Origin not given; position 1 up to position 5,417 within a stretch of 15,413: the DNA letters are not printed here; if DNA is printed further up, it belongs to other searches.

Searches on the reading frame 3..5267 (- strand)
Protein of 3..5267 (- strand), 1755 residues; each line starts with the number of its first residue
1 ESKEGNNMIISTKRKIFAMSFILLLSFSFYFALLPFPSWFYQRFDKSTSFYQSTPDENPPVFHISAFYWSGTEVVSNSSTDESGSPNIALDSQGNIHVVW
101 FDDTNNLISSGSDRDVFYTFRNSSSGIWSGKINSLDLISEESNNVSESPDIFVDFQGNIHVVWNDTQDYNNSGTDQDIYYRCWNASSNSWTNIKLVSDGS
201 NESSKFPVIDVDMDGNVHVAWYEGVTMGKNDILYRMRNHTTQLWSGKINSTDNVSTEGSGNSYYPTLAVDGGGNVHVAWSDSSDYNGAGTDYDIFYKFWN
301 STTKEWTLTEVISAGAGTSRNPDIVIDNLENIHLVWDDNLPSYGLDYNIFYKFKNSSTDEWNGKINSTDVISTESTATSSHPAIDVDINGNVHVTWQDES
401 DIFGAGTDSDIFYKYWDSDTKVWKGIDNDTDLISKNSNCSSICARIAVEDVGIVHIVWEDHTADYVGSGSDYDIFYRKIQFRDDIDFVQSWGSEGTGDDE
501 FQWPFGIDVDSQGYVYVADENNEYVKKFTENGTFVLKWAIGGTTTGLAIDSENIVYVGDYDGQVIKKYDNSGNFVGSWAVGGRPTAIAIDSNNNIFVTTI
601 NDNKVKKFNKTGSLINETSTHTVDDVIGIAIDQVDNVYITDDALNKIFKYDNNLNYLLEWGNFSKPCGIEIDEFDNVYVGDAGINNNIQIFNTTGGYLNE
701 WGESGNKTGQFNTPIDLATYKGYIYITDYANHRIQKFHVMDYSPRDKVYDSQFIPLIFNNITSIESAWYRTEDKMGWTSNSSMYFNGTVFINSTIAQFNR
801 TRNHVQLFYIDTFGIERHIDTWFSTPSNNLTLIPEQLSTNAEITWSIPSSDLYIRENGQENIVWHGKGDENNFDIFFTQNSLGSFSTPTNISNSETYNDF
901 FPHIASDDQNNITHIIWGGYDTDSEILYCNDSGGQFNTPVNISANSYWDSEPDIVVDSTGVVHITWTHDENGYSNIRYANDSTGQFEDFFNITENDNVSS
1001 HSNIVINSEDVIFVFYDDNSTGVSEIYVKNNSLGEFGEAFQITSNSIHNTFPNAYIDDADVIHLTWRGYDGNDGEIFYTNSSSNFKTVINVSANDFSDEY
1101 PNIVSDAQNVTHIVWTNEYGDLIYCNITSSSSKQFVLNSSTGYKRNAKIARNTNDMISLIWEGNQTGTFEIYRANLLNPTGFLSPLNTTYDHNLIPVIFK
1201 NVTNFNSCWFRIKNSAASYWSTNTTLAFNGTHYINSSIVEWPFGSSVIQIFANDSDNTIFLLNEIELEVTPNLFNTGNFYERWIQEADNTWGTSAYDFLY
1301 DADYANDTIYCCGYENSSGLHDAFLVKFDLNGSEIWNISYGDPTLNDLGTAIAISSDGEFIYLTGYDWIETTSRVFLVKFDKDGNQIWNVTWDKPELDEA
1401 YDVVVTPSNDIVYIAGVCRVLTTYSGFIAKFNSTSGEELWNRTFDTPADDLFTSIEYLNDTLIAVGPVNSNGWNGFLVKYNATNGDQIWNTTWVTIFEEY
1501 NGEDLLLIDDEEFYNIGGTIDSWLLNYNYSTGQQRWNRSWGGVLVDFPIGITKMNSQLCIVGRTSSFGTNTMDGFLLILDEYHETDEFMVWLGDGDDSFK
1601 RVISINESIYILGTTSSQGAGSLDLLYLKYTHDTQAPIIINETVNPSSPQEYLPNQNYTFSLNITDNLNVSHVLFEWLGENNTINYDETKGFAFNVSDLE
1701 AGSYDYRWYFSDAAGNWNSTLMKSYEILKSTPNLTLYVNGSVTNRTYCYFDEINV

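Call 68: search_protein_families(library=pfam, proteins=[window:3-5267:-], max_evalue=0.01)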
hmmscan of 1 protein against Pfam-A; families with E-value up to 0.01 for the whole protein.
window:3-5267:- (1755 aa): 5 families
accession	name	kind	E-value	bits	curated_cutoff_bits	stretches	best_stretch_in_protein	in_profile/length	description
PF01436.27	NHL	-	5.9e-11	42.3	20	1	711-737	1-28/28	NHL repeat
PF13360.13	PQQ_2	-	6.4e-09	36.2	27.6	1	1379-1539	7-145/233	Outer membrane protein assembly factor BamB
PF08450.18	SGL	-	2.7e-05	24.3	26.3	0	546-600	188-245/246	SMP-30/Gluconolactonase/LRE-like region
PF23044.1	SH3-C_UBE2O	-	0.0016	18.7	21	0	208-225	30-47/68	UBE2O, ubiquitin binding SH3-C domain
PF22701.2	Mala_s_1-like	-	0.0078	16.4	27.5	0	585-639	91-145/195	Mal s 1 allergenic protein-like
